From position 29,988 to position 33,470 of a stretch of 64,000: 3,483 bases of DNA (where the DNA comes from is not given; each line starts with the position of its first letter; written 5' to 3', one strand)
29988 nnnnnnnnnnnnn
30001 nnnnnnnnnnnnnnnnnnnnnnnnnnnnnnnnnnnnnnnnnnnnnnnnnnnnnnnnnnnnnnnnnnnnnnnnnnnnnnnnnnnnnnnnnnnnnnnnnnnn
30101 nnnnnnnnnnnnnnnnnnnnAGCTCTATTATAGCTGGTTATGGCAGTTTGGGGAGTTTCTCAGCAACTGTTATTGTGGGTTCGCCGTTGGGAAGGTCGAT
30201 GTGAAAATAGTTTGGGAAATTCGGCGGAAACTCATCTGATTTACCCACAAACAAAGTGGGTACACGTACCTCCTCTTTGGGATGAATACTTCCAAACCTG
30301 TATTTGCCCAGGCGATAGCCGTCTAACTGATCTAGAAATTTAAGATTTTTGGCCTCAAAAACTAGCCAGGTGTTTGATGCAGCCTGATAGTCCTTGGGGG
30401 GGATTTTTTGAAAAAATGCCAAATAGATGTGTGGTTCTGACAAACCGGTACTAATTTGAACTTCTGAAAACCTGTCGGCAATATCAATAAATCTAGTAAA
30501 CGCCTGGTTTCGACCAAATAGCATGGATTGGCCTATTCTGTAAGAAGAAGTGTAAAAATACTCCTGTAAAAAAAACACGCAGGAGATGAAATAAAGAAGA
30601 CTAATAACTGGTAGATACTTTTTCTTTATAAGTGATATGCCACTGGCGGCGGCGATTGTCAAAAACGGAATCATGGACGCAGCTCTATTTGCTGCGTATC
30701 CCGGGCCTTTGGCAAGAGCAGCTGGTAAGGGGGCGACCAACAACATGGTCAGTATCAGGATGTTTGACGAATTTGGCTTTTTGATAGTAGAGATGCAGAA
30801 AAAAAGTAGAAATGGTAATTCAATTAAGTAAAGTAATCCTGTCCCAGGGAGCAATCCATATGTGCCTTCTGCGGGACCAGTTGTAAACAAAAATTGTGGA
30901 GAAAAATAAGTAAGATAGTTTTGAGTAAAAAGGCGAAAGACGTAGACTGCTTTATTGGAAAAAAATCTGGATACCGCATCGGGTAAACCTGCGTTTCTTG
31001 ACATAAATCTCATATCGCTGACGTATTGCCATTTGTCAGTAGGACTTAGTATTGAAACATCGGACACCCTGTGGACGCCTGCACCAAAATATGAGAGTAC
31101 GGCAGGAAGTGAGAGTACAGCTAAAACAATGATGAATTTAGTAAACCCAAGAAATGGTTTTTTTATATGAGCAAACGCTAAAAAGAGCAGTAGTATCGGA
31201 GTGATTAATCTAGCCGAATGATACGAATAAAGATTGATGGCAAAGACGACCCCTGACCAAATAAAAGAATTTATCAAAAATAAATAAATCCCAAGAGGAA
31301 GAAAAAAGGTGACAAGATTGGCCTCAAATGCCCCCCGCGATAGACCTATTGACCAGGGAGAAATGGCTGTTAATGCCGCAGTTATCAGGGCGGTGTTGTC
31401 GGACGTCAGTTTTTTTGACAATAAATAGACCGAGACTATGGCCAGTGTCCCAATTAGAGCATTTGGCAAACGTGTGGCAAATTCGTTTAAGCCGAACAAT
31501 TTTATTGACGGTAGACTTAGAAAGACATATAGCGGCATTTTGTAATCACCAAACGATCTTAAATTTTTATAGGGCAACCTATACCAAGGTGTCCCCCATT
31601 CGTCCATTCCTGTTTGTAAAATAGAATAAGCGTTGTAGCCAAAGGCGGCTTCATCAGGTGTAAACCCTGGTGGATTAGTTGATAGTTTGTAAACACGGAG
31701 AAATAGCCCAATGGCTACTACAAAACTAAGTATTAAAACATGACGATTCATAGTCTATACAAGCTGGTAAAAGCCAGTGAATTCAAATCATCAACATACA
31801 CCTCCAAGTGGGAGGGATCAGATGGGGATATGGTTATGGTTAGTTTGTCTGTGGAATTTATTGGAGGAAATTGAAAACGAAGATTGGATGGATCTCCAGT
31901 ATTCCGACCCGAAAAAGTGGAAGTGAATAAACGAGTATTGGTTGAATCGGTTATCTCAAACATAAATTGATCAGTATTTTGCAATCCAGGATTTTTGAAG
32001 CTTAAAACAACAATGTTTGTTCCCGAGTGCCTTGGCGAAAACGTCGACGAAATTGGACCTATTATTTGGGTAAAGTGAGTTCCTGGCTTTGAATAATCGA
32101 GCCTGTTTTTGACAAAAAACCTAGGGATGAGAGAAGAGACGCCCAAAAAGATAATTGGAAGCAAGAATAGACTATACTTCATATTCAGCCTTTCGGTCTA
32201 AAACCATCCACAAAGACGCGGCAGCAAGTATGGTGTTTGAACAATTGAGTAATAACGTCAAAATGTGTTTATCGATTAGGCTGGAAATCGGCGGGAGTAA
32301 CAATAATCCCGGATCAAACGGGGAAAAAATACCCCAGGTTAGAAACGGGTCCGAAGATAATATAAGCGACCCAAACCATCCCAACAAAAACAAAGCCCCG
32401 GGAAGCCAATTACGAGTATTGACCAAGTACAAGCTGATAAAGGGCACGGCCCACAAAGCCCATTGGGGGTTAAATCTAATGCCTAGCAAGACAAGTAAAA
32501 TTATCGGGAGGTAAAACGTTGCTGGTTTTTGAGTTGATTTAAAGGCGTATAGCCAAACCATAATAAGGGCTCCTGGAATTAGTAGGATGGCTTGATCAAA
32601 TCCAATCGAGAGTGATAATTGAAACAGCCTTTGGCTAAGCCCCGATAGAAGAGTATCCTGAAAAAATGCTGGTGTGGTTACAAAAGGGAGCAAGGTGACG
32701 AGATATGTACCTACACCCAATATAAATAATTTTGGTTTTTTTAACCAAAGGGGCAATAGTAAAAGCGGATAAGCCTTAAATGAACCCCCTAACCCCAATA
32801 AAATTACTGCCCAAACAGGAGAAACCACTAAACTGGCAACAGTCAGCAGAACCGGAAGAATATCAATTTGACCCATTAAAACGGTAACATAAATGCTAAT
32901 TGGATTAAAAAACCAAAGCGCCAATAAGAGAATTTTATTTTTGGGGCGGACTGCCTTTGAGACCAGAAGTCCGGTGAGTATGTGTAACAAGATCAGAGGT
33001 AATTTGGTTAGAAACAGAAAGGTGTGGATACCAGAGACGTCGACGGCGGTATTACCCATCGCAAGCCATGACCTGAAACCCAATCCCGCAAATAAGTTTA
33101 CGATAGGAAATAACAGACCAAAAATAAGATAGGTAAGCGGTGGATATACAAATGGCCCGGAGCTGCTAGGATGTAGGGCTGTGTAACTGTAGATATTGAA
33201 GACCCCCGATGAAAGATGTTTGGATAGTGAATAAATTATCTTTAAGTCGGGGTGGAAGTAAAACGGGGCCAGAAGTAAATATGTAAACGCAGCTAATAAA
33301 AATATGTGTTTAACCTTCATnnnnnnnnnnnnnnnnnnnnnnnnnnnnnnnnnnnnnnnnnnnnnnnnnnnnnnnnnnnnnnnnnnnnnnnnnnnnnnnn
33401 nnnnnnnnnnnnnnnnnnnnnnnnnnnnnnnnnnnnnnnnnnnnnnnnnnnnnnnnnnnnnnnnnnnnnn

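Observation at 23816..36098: Tandem array of paralogous PMT/ArnT-like GT-C glycosyltransferases, six copies in the window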

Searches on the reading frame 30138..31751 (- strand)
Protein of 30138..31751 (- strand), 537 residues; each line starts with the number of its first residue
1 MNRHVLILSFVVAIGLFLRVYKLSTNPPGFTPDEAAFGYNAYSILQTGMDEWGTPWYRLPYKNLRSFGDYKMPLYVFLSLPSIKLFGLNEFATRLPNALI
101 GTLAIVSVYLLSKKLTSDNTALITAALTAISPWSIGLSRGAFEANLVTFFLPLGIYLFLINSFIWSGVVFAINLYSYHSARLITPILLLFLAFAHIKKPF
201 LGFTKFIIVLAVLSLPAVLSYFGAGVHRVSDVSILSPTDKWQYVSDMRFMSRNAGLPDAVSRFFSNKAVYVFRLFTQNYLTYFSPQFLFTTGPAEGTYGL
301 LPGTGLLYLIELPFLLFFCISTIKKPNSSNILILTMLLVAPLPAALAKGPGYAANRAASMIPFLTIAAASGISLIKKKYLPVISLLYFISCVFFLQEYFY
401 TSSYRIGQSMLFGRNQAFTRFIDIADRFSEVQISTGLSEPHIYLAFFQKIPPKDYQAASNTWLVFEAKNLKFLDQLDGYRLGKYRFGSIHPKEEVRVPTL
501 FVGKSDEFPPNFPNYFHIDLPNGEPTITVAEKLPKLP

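Call 4: search_protein_families(library=pfam, proteins=[window:30138-31751:-], max_evalue=0.01)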
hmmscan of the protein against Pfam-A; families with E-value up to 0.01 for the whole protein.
window:30138-31751:- (537 aa): 2 families
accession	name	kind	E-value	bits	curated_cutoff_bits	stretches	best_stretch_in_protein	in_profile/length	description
PF13231.12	PMT_2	-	4.3e-09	37.2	26.1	1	77-213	8-154/160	Dolichyl-phosphate-mannose-protein mannosyltransferase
PF02366.24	PMT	-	7.4e-08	32.7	22.7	1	11-172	3-156/245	Dolichyl-phosphate-mannose-protein mannosyltransferase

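Call 8: search_protein_families(library=ncbifam, proteins=[window:30138-31751:-], max_evalue=0.01)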
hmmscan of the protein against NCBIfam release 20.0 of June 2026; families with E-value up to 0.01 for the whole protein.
window:30138-31751:- (537 aa): 1 family
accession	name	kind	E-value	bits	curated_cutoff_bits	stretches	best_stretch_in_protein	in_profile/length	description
TIGR03663.1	TIGR03663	subfamily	6.4e-09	35.3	126.25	1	8-156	4-135/435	flippase activity-associated protein Agl23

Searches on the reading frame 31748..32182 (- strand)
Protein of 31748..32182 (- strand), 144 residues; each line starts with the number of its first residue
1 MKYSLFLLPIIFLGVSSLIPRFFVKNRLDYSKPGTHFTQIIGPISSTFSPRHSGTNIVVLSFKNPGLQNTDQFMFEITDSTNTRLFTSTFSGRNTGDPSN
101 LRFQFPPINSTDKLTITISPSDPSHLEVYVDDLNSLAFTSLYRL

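Call 46: search_protein_families(library=pfam, proteins=[window:31748-32182:-], max_evalue=0.05)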
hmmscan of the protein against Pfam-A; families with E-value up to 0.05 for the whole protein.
window:31748-32182:- (144 aa): 0 families

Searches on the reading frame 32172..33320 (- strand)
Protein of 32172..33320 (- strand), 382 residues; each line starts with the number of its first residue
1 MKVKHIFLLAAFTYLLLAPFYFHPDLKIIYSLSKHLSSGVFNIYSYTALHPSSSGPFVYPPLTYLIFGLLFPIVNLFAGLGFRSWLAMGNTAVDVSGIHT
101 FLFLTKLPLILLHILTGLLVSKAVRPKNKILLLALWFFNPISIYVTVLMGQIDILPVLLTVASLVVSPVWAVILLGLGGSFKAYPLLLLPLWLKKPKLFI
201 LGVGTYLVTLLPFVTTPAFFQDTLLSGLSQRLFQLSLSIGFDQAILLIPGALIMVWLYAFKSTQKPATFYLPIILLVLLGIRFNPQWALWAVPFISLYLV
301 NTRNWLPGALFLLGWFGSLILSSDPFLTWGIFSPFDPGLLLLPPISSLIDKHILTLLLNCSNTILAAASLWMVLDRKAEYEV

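Call 4: search_protein_families(library=pfam, proteins=[window:32172-33320:-], max_evalue=0.01)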
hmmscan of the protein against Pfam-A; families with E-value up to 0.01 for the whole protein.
window:32172-33320:- (382 aa): 0 families

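Call 8: search_protein_families(library=ncbifam, proteins=[window:32172-33320:-], max_evalue=0.01)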
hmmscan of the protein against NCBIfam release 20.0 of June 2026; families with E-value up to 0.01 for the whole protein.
window:32172-33320:- (382 aa): 0 families
